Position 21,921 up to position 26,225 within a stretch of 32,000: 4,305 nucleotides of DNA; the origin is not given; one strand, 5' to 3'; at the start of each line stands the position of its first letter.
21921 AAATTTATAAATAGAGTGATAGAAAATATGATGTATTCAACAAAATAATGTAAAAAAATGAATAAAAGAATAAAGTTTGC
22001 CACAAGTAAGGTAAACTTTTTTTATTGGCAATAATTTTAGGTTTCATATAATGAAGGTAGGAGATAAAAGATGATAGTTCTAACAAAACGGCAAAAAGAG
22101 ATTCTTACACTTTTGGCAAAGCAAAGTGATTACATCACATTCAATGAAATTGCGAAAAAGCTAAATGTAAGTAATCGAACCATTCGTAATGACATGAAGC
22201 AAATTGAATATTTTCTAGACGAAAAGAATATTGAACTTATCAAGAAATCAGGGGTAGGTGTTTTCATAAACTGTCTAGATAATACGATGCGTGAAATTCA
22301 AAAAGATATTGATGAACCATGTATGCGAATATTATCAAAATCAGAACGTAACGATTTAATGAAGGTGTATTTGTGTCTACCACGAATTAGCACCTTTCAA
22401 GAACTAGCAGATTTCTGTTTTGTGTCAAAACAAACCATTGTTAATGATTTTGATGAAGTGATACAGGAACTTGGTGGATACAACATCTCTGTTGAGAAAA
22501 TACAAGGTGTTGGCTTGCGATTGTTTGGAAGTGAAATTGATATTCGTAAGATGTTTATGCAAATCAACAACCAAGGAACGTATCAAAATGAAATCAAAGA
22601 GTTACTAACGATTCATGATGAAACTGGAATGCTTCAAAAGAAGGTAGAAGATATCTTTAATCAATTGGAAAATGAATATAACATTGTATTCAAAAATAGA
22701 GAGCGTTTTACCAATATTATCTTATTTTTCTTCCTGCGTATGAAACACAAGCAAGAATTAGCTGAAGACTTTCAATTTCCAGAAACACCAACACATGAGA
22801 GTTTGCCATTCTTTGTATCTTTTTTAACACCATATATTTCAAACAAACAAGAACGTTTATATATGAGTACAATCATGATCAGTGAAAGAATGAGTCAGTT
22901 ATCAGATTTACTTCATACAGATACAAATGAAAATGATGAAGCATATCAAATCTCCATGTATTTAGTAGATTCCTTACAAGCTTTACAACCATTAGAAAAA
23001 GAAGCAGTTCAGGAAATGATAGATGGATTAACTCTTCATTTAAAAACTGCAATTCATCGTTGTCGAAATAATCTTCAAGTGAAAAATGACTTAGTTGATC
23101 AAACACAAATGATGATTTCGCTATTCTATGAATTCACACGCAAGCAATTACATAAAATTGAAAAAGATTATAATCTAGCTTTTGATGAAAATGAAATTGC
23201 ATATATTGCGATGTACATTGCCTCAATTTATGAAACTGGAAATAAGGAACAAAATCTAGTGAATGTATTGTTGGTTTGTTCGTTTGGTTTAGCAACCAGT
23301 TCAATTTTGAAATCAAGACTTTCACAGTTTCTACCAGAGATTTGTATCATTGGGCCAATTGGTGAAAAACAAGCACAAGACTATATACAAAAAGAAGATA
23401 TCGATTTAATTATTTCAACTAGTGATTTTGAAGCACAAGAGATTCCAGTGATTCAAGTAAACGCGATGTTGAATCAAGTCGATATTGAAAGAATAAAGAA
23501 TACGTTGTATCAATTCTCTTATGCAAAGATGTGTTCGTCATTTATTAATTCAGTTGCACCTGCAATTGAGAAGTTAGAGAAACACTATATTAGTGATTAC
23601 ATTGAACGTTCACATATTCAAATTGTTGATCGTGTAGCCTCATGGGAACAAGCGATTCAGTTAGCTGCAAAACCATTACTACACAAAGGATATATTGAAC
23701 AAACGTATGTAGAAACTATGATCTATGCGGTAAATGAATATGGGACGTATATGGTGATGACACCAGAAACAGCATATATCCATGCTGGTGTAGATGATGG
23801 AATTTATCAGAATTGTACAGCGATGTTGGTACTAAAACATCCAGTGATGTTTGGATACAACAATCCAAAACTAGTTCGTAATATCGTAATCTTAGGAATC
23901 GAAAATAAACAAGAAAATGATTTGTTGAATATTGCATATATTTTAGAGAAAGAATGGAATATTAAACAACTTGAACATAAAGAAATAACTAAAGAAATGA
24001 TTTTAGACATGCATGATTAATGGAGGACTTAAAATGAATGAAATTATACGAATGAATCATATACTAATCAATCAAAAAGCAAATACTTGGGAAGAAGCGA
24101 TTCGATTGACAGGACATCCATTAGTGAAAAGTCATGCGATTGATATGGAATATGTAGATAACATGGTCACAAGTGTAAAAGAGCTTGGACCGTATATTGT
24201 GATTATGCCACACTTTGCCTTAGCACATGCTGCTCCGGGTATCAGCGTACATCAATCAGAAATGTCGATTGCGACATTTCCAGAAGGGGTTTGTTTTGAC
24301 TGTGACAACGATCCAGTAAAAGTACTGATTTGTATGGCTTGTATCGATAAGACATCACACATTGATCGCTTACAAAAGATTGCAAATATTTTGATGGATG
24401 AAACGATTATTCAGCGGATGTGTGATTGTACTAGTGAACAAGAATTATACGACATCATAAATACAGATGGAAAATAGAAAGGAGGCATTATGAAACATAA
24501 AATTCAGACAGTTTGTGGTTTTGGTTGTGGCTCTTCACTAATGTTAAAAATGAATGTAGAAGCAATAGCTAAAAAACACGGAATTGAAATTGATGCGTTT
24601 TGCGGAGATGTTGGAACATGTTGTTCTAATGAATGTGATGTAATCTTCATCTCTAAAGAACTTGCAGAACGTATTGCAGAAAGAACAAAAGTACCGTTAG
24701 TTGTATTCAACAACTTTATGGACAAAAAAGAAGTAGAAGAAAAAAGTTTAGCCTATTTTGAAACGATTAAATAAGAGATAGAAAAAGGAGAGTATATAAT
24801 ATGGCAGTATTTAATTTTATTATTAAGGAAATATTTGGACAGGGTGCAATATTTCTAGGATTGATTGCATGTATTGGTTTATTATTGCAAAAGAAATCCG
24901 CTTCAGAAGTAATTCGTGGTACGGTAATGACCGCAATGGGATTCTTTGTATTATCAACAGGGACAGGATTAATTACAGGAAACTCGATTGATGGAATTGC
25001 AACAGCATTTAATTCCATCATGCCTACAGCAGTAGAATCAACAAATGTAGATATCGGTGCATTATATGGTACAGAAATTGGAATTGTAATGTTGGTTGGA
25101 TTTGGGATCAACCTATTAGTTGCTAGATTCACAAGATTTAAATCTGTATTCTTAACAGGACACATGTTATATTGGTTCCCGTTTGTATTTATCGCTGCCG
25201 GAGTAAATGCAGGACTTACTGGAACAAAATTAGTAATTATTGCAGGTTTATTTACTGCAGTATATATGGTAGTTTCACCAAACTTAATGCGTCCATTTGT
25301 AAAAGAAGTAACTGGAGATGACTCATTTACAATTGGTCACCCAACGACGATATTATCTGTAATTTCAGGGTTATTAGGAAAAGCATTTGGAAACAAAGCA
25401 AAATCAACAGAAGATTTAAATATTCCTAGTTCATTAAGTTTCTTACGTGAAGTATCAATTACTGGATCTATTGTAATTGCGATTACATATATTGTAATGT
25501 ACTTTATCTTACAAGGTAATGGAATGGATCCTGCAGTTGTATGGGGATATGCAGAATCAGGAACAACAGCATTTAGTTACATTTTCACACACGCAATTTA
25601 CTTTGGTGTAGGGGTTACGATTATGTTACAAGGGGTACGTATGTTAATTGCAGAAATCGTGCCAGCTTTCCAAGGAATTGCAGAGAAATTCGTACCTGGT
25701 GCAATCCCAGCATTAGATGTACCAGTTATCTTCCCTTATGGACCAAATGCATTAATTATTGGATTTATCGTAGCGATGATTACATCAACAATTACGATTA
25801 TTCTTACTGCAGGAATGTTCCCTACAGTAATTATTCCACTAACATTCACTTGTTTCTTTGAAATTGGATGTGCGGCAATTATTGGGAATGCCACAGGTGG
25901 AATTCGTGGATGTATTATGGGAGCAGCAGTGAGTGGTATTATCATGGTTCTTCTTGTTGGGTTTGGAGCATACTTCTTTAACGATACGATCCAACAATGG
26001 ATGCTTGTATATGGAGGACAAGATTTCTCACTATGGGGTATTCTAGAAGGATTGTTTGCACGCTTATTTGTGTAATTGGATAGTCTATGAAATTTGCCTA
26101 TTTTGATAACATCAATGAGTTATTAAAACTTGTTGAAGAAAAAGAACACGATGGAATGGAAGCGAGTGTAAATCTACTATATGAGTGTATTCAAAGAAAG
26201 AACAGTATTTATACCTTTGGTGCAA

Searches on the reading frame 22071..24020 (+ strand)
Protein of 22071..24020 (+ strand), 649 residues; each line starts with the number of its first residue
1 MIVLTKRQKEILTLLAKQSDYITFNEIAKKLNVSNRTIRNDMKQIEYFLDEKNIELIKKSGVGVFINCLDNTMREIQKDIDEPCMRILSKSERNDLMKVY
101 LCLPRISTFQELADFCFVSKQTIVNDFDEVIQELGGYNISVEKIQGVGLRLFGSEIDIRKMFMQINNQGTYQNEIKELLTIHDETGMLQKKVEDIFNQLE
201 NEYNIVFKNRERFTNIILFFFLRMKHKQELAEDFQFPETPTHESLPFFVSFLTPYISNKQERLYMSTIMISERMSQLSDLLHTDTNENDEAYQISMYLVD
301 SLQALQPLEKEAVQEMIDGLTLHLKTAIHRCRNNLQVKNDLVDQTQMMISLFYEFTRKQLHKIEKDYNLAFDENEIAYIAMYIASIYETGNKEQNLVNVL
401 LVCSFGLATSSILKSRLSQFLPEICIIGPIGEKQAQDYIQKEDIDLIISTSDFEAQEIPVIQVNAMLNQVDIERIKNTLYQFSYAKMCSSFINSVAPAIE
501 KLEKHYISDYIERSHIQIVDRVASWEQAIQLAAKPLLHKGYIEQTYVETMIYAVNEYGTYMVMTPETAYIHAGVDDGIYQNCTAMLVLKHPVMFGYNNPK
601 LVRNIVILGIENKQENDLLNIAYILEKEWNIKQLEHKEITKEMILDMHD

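Call 23: search_protein_families(library=ncbifam, proteins=[window:22071-24020:+], max_evalue=0.1)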
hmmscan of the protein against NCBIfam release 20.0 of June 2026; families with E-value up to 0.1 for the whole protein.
window:22071-24020:+ (649 aa): 30 families (the best 25 are shown)
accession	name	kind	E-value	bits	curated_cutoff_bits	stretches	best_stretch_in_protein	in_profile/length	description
NF053736.1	AcpB_EbpR_MafR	subfamily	1.1e-24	87.7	130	1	5-477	5-478/481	AcpB/EbpR/MafR family transcriptional regulator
NF007694.0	PRK10372.1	equivalog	8.2e-12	45.5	187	1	513-646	10-145/154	PTS ascorbate transporter subunit IIA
NF007358.0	PRK09854.1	equivalog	3e-09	37.1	192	1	507-599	3-95/147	PTS mannitol transporter subunit IIA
NF047357.1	antiterm_GlcT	equivalog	3.7e-09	36.3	320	1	307-390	83-167/272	glucose PTS transporter transcription antiterminator GlcT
NF046042.1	LicT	equivalog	1.2e-07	31.3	300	1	304-386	81-163/273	BglG family transcription antiterminator LicT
NF008597.0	PRK11564.1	equivalog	1.6e-06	27.1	304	1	88-388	11-331/426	stationary phase inducible protein CsiE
NF011663.0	PRK15083.1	subfamily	8.9e-06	24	589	1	394-642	376-629/639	PTS mannitol transporter subunit IICBA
NF053704.1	TransRegCcpNBacil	equivalog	0.00017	21.1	260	1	2-42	1-40/208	transcriptional regulator CcpN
NF007295.0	PRK09772.1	equivalog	0.00028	20.3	322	1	318-394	96-172/278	transcriptional antiterminator BglG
NF041397.1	TranRegGlpR_Halo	equivalog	0.00053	19.7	300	1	5-46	4-44/253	HTH-type transcriptional regulator GlpR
NF007720.0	PRK10411.1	equivalog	0.00059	19.2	259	1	5-45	3-42/243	L-fucose operon activator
NF045758.2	YlxM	equivalog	0.00082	19.4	80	1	4-58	17-71/72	YlxM family DNA-binding protein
NF008319.0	PRK11109.1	equivalog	0.0017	17.7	302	1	513-561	6-54/376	fused PTS fructose transporter subunit IIA/HPr protein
NF052366.1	photon_PedR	equivalog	0.0023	18.1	120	1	4-45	3-41/74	photosynthetic electron transport-dependent transcriptional regulator PedR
NF040755.1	AgaR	equivalog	0.0071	15.5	260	1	5-46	5-45/256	transcriptional repressor AgaR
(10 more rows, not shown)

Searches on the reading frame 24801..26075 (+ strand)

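Call 23: search_protein_families(library=ncbifam, proteins=[window:24801-26075:+], max_evalue=0.1)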
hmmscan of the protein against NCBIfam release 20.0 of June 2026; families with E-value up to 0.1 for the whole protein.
window:24801-26075:+ (424 aa): 7 families
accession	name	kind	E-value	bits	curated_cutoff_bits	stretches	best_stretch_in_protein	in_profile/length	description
NF006919.1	PRK09410.1-1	equivalog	1.1e-123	413.1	380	1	5-418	1-412/415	PTS ascorbate transporter subunit IIC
NF009553.0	PRK12997.1-5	subfamily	1.2e-99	334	423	1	2-415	2-414/426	PTS sugar transporter subunit IIC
NF009551.0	PRK12997.1-3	equivalog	5.9e-79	266.3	657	1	1-386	1-384/433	PTS sugar transporter subunit IIC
NF007094.0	PRK09548.1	equivalog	7.1e-72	242.7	687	1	2-411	6-429/598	PTS ascorbate-specific subunit IIBC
NF009549.0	PRK12996.1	equivalog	3.1e-70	237.1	890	1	4-422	7-422/463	PTS ascorbate transporter subunit IIC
NF009550.0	PRK12997.1-1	equivalog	6.1e-35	120.9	583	1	4-384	11-398/447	PTS sugar transporter subunit IIC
NF009552.0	PRK12997.1-4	equivalog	1.4e-30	106.7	921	1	2-385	6-408/477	PTS sugar transporter subunit IIC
